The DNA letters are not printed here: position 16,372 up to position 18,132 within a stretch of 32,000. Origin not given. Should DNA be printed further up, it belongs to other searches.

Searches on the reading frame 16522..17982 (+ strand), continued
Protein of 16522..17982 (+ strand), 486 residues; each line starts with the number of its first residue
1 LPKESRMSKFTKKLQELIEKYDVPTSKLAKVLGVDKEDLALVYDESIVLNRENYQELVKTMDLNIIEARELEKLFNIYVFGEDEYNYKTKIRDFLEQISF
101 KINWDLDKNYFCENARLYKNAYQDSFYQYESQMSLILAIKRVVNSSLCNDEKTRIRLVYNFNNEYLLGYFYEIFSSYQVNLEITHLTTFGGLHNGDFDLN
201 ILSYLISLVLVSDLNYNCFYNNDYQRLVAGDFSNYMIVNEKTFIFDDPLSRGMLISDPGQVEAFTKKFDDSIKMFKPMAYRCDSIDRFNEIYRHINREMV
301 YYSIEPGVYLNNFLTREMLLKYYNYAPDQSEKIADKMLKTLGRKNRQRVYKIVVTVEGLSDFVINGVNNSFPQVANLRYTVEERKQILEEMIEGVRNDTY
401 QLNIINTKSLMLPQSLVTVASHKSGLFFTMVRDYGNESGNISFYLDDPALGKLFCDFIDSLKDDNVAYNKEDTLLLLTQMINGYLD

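Call 51: predict_structure(alignment_id=A4)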
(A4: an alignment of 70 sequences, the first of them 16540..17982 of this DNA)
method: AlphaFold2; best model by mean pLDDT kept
length: 480 residues; sequences in the alignment: 70
mean_pLDDT: 86.5   pTM: 0.83
mean pLDDT of the five models: 86.5, 86.0, 85.3, 85.1, 84.7
residues with pLDDT >= 90: 250; 70-90: 187; 50-70: 38; < 50: 5
segments of 3 or more residues with pLDDT < 50: 221-223
pLDDT, mean of each block of 10 residues (from residue 1): 90 93 93 91 91 92 94 89 89 75 81 81 96 94 95 85 92 94 67 80 88 76 69 95 94 95 91 77 78 89 87 79 80 63 89 93 67 92 95 93 85 91 76 78 90 89 95 92
secondary structure, 60 per line:
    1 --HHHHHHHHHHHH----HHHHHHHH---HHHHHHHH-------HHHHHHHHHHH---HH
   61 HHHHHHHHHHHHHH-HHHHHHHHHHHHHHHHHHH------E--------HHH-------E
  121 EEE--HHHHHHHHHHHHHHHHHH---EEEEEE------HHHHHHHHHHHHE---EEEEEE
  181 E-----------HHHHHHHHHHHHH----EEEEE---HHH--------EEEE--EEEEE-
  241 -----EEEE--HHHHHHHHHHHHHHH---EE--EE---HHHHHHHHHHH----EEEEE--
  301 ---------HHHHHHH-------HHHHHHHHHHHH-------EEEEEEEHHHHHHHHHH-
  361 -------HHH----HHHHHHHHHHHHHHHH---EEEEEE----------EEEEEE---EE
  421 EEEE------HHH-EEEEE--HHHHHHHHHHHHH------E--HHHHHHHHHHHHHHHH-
elements in order: H3-14 H19-26 H30-37 H45-55 H59-74 H76-94 E120-123 H126-143 E147-152 H159-170 E175-181 H193-205 E210-214 E229-232 E235-239 E246-249 H252-266 H279-289 E294-298 H310-316 H324-335 E343-349 H350-359 H375-390 E394-399 E410-415 E419-424 E435-439 H442-454 H464-479

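Call 61: fold_search(model_id=the predicted structure, library=pdb)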
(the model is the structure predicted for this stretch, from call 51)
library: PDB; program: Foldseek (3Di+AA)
matches with E <= 10: 472; with E <= 0.001: 26
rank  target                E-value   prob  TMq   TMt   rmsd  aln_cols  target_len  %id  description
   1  3hsi_A                1.4e-05  1.00  0.22  0.23  20.4       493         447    9  Crystal structure of phosphatidylserine synthase Haemophilus influenzae Rd KW20 (released 2009-06-30)
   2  1xdo_A                2.8e-05  1.00  0.21  0.16  16.4       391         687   10  Crystal Structure of Escherichia coli Polyphosphate Kinase (released 2005-06-21)
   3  6oho_A                4.0e-05  1.00  0.21  0.19  17.2       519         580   10  Structure of human Phospholipase D2 catalytic domain (released 2020-02-19)
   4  6ohm_A                4.7e-05  0.99  0.20  0.18  17.2       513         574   10  Structure of tungstate bound human Phospholipase D2 catalytic domain (released 2020-02-19)
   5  7svp_B                9.6e-05  1.00  0.20  0.18  17.7       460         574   10  Structure of compound 34 bound to human Phospholipase D2 catalytic domain (released 2023-01-25)
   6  6ohm_B                1.2e-04  0.99  0.21  0.18  17.4       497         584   10  Structure of tungstate bound human Phospholipase D2 catalytic domain (released 2020-02-19)
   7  8yr6                  1.3e-04  1.00  0.23  0.25  19.7       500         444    9  Crystal structure of E. coli phosphatidylserine synthase complexed with 16:0/16:0 CDP-DG (released 2024-11-20)
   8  6ohq_B                1.4e-04  1.00  0.22  0.19  17.3       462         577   10  Structure of compound 4 bound human Phospholipase D2 catalytic domain (released 2020-02-19)
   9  6ohq_A                1.5e-04  0.99  0.20  0.18  18.0       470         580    9  Structure of compound 4 bound human Phospholipase D2 catalytic domain (released 2020-02-19)
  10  5bpd_B                1.7e-04  1.00  0.23  0.39  22.1       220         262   14  Structure of TrmBL2, an archaeal chromatin protein, shows a novel mode of DNA binding. (released 2015-09-02)
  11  6ohp_B                1.7e-04  0.97  0.21  0.19  17.0       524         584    8  Structure of compound 1 (halopemide) bound human Phospholipase D2 catalytic domain (released 2020-02-19)
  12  6ohp_A                2.0e-04  0.99  0.22  0.20  17.1       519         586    8  Structure of compound 1 (halopemide) bound human Phospholipase D2 catalytic domain (released 2020-02-19)
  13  6ohr_B                2.5e-04  0.99  0.21  0.18  18.0       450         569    7  Structure of compound 5 bound human Phospholipase D1 catalytic domain (released 2020-02-19)
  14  5bpd_C                2.7e-04  1.00  0.23  0.40  11.4       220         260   14  Structure of TrmBL2, an archaeal chromatin protein, shows a novel mode of DNA binding. (released 2015-09-02)
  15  6ohs_A                2.8e-04  0.98  0.22  0.20  17.1       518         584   11  Structure of compound 3 (ML299) bound human Phospholipase D2 catalytic domain (released 2020-02-19)
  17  5bpd_D                3.1e-04  1.00  0.22  0.38  11.5       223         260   14  Structure of TrmBL2, an archaeal chromatin protein, shows a novel mode of DNA binding. (released 2015-09-02)
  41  3qph_A                8.6e-02  0.75  0.19  0.25  15.7       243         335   12  The three-dimensional structure of TrmB, a global transcriptional regulator of the hyperthermophilic archaeon Pyrococc (released 2012-05-30)
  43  1byr                  1.0e-01  0.98  0.20  0.56   5.2       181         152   11  CRYSTAL STRUCTURE OF A PHOSPHOLIPASE D FAMILY MEMBER, NUC FROM SALMONELLA TYPHIMURIUM (released 1999-10-19)
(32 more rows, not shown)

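Call 66: find_related_loci(query=A10, collection=metagenome_contigs, flank=10000)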
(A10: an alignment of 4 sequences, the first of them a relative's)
Query A10 (477 aa) in metagenome_contigs; peptide patterns used: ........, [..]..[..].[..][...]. (x = any residue, [..] = any of these).
277 stretches matched a pattern; 6 encode a relative of the query (tblastn E <= 1e-3); 6 distinct loci.
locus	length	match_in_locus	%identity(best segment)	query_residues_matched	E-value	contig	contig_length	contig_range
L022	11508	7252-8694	37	1-475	3e-94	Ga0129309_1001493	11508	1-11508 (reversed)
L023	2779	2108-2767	39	1-217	3e-48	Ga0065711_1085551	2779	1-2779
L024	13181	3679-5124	25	1-475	9e-47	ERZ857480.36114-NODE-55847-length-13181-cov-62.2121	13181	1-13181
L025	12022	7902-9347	25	1-475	8e-46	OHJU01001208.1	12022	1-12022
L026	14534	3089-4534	25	1-475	8e-46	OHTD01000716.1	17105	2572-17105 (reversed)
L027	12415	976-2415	28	1-476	5e-57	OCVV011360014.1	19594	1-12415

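Call 70: search_solved_structures(query=A4, max_evalue=10)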
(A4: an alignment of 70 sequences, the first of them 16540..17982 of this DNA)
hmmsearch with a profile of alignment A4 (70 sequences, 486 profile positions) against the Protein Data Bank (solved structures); distinct sequences matched with E-value up to 10: 42.
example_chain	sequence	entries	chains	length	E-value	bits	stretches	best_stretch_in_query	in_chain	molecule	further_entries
8qe9_2A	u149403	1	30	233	2.1e-07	33.1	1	6-61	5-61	Helix-turn-helix XRE family protein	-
8q86_A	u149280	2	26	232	2.2e-07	33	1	6-61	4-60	Helix-turn-helix XRE family protein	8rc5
2b5a_A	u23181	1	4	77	6.5e-06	28.1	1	3-57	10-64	C.BclI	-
1y7y_A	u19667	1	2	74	3.7e-05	25.6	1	3-61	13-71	C.AhdI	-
2kpj_A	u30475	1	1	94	4.5e-05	25.4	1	4-60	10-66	SOS-response transcriptional repressor, LexA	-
8tac_A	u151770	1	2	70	0.00019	23.3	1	12-55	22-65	DBP48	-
3op9_A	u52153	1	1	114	0.0011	20.8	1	3-61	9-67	Pli0006 protein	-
9iaq_A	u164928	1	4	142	0.0017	20.2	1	7-59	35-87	HTH cro/C1-type domain-containing protein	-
3b7h_A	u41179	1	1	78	0.0035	19.1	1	5-59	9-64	Prophage Lp1 protein 11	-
4fn3_A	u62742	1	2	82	0.0059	18.4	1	8-58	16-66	Regulatory protein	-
3clc_A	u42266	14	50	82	0.0086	17.8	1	8-58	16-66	Regulatory protein | R-M CONTROLLER PROTEIN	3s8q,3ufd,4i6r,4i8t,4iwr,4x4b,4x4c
4ia8_A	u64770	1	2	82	0.0099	17.6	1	8-58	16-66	Regulatory protein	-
3kxa_A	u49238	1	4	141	0.011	17.5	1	14-70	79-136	Putative uncharacterized protein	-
3g5g_A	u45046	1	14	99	0.014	17.1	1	8-58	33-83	Regulatory protein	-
4i6u_A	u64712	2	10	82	0.021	16.6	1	8-58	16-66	Regulatory protein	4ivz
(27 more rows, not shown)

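Call 78: list_cluster_members(proteins=[P0002, P0005, P0009, P0011, P0018, P0019, P0025])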
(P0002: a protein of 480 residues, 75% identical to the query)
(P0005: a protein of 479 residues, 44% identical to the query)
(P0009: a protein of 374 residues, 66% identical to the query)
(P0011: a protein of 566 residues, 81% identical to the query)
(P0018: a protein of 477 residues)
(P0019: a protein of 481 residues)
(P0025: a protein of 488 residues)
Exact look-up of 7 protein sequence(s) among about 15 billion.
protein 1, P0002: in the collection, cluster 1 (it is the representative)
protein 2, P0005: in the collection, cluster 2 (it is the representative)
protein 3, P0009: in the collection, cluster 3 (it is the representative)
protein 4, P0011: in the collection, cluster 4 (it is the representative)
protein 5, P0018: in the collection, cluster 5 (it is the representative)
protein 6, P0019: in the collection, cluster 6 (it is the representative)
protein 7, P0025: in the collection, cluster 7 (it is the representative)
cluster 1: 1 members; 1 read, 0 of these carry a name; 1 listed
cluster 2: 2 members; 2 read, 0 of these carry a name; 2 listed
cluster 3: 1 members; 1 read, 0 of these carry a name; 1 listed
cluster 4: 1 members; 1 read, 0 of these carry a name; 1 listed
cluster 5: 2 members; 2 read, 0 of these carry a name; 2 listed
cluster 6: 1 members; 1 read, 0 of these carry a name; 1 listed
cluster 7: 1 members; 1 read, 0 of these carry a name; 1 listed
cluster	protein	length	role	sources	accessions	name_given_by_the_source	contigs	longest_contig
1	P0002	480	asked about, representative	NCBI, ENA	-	-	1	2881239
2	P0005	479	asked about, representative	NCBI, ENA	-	-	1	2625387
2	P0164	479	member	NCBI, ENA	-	-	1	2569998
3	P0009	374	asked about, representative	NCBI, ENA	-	-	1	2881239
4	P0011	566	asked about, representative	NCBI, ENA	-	-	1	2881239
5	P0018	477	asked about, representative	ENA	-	-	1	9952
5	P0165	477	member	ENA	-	-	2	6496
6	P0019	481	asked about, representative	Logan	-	-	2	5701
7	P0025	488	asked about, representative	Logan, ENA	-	-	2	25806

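Call 82: search_protein_families(library=pfam, alignment_id=A4, max_evalue=1)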
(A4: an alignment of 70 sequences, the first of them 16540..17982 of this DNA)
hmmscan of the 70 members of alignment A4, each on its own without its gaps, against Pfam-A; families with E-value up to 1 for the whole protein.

A. member 1, window:16540-17982:+ (480 aa): 2 families
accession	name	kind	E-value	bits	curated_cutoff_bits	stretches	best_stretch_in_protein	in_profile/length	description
PF20317.4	HTH_60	-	0.00098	19.9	24.1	1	3-90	5-81/140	Helix-turn-helix domain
PF19095.5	DUF5783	-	0.72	10.4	32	0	102-137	14-47/105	Family of unknown function (DUF5783)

B. families by the number of members that match (of 70 scanned): 59 families (the first 25 are shown)
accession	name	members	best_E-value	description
PF13560.12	HTH_31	47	9.1e-11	Helix-turn-helix domain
PF01381.28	HTH_3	45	1.2e-08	Helix-turn-helix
PF13443.12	HTH_26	39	2.3e-09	Cro/C1-type HTH DNA-binding domain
PF12844.13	HTH_19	26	3.2e-06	Helix-turn-helix domain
PF20317.4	HTH_60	9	0.00016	Helix-turn-helix domain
PF21716.3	dnstrm_HI1420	8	0.00084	Probable addiction module antidote protein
PF08279.18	HTH_11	3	0.0038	HTH domain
PF01978.25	TrmB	3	0.073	Sugar-specific transcriptional regulator TrmB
PF12728.13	HTH_17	2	2.6e-06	Helix-turn-helix domain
PF12116.14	SpoIIID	2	0.0066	Stage III sporulation protein D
PF13744.12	HTH_37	2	0.044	Helix-turn-helix domain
PF20432.4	Xre-like-HTH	2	0.045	Antitoxin Xre-like helix-turn-helix domain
PF13412.12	HTH_24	2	0.055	Winged helix-turn-helix DNA-binding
PF05930.18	Phage_AlpA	2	0.2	Prophage CP4-57 regulatory protein (AlpA)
PF19095.5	DUF5783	2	0.38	Family of unknown function (DUF5783)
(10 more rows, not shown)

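Call 83: search_protein_families(library=padloc, proteins=[window:16540-17982:+], max_evalue=0.1)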
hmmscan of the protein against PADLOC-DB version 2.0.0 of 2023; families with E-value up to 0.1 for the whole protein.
window:16540-17982:+ (480 aa): 0 families

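Call 84: search_protein_families(library=phrogs, proteins=[window:16540-17982:+], max_evalue=0.1)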
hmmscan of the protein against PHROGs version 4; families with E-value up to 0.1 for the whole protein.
window:16540-17982:+ (480 aa): 1 family
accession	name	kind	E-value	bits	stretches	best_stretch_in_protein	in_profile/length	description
phrog_5713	-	head and packaging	0.05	14.5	0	341-393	20-72/143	terminase large subunit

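Call 86: find_encoding_contigs(protein=P0025, flank=8000, max_places=2)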
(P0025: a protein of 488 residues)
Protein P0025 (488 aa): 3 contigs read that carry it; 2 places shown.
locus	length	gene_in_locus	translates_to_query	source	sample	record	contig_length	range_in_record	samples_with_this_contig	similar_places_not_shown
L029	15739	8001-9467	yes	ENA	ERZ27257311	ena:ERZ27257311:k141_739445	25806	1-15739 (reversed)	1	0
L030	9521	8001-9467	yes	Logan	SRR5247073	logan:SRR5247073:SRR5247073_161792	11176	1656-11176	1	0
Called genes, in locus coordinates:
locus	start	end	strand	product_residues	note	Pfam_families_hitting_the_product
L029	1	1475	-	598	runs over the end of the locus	PF11187:Mbeg1-like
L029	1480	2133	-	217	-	-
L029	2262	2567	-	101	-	PF06013:WXG100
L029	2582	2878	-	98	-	PF00823:PPE, PF06013:WXG100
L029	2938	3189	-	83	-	-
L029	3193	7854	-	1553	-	PF00498:FHA, PF16697:Yop-YscD_cpl (weak), PF01580:FtsK_SpoIIIE, PF13555:AAA_29 (faint), PF01580:FtsK_SpoIIIE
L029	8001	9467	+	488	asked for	PF13443:HTH_26 (weak)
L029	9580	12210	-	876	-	PF01624:MutS_I, PF05188:MutS_II, PF05192:MutS_III, PF05190:MutS_IV, PF00488:MutS_V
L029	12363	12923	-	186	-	PF01195:Pept_tRNA_hydro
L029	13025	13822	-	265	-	PF01936:NYN, PF12872:OST-HTH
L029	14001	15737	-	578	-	?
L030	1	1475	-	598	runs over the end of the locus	PF11187:Mbeg1-like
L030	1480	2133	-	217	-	-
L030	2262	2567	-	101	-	PF06013:WXG100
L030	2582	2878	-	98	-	PF00823:PPE, PF06013:WXG100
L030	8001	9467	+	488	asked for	PF13443:HTH_26 (weak)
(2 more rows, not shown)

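Call 87: find_encoding_contigs(protein=P0021, flank=8000, max_places=2)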
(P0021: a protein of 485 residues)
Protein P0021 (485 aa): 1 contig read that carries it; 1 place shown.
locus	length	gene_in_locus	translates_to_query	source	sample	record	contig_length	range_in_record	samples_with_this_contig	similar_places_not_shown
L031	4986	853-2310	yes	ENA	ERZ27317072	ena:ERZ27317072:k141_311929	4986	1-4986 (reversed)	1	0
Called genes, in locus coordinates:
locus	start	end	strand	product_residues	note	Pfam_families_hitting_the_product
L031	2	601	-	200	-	?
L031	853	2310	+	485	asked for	-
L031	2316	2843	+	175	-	-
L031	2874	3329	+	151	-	-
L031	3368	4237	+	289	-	PF16697:Yop-YscD_cpl, PF00498:FHA (weak)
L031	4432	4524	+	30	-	-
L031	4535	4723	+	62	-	PF13333:rve_2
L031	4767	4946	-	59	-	-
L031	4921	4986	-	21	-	?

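Call 89: search_protein_families(library=pfam, proteins=[L022:6214-6915:-, L022:3104-6172:-, L022:2243-3091:-, L022:1443-2204:-, L022:8802-10157:-, L024:2990-3472:-, L024:1678-2880:-, L024:5687-6499:-, L027:30-539:+, L027:3247-3807:+], max_evalue=0.001)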
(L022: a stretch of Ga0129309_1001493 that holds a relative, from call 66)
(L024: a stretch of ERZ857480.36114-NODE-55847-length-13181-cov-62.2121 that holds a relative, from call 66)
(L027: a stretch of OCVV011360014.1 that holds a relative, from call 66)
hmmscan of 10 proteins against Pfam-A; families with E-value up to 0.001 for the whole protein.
L022:6214-6915:- (233 aa): 2 families
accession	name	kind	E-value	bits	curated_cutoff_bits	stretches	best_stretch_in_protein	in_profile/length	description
PF04397.21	LytTR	-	2.3e-22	79.5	22.6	1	143-228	5-95/98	LytTr DNA-binding domain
PF00072.30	Response_reg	-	9.9e-14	51.9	30.2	1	21-117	13-109/111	Response regulator receiver domain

L022:3104-6172:- (1022 aa): 1 family
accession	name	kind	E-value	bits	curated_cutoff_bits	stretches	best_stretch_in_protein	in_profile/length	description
PF00082.27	Peptidase_S8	-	3.8e-29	102.3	21.8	1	196-516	4-273/288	Subtilase family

L022:2243-3091:- (282 aa): 2 families
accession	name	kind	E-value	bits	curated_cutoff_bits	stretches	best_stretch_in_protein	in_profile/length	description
PF00498.31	FHA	-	4.9e-14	52.9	20.7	1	204-272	2-67/67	FHA domain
PF16697.10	Yop-YscD_cpl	-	3.3e-07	30.9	33.2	1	185-272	2-84/94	Inner membrane component of T3SS, cytoplasmic domain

L022:1443-2204:- (253 aa): 2 families
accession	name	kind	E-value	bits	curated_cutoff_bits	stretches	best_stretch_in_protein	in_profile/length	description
PF13672.11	PP2C_2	-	9.8e-15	55.1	24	1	16-237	5-198/209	Protein phosphatase 2C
PF00481.26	PP2C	-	2.6e-06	27.7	20.3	0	50-145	45-141/255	Protein phosphatase 2C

L022:8802-10157:- (451 aa): 16 families
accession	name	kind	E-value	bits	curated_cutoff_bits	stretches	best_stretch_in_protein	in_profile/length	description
PF06745.19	ATPase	-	8.5e-19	68.3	26.6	2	70-139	2-72/231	KaiC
PF13481.12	AAA_25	-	2.8e-14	53.6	27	1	65-218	11-194/195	AAA domain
PF03796.21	DnaB_C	-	7.6e-12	45.6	27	1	69-133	2-66/255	DnaB-like helicase C terminal domain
PF18073.7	Zn_ribbon_LapB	-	1.1e-11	44.6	25.7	1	9-36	1-28/28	Rubredoxin metal binding domain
PF13541.12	ChlI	-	7.1e-10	39.3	27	1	348-424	42-119/121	Subunit ChlI of Mg-chelatase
PF05362.19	Lon_C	-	2.4e-06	27.7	21.1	1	356-433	102-179/205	Lon protease (S16) C-terminal proteolytic domain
PF13479.12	AAA_24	-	7.1e-06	26.4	27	1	90-177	5-78/195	AAA domain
PF00154.27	RecA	-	8.6e-06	25.8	27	1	53-176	17-143/262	recA bacterial DNA recombination protein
PF25199.1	nSTAND_NTPase5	-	1.8e-05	25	34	1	88-132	42-87/145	Novel STAND NTPase 5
PF00004.35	AAA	-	7.2e-05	23.7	21.2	1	90-210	1-104/131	ATPase family associated with various cellular activities (AAA)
PF03266.21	NTPase_1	-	8.8e-05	22.8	23.9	0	90-118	2-30/168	NTPase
PF13173.12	AAA_14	-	0.00011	22.6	27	1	90-175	5-74/129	AAA domain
PF08423.17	Rad51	-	0.00012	21.9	22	0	69-138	8-85/244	Rad51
PF23442.1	DUF7125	-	0.00054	19.6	29.1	0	68-105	3-39/207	Family of unknown function (DUF7125)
PF20307.4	divDNAB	-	0.00078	18.7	26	0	61-118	49-108/356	Divergent DnaB-like ATPase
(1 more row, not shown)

L024:2990-3472:- (160 aa): 1 family
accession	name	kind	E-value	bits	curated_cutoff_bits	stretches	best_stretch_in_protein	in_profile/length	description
PF00293.34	NUDIX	-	6.4e-08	33.1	21.1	1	26-131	6-118/134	NUDIX domain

L024:1678-2880:- (400 aa): 0 families

L024:5687-6499:- (270 aa): 2 families
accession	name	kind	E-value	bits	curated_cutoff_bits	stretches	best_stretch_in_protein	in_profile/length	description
PF08769.17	Spo0A_C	-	4.4e-41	139.6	25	1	149-252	1-104/104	Sporulation initiation factor Spo0A C terminal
PF00072.30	Response_reg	-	1.1e-17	64.6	30.2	1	8-120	1-109/111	Response regulator receiver domain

L027:30-539:+ (169 aa): 3 families
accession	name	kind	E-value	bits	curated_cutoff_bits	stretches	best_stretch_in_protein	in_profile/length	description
PF13242.12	Hydrolase_like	-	1.2e-06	28.8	22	1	103-144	20-66/75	HAD-hyrolase-like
PF13419.12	HAD_2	-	2.5e-06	28.2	23.8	1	10-129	73-177/178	Haloacid dehalogenase-like hydrolase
PF00702.32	Hydrolase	-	6.7e-05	23.8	26.4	1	17-124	99-191/191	haloacid dehalogenase-like hydrolase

L027:3247-3807:+ (186 aa): 2 families
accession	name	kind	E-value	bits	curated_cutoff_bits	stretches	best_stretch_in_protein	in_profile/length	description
PF02829.19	3H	-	8.1e-35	119.4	25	1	73-168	2-97/97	3H domain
PF08279.18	HTH_11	-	7.1e-16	58.3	25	1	8-60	1-54/55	HTH domain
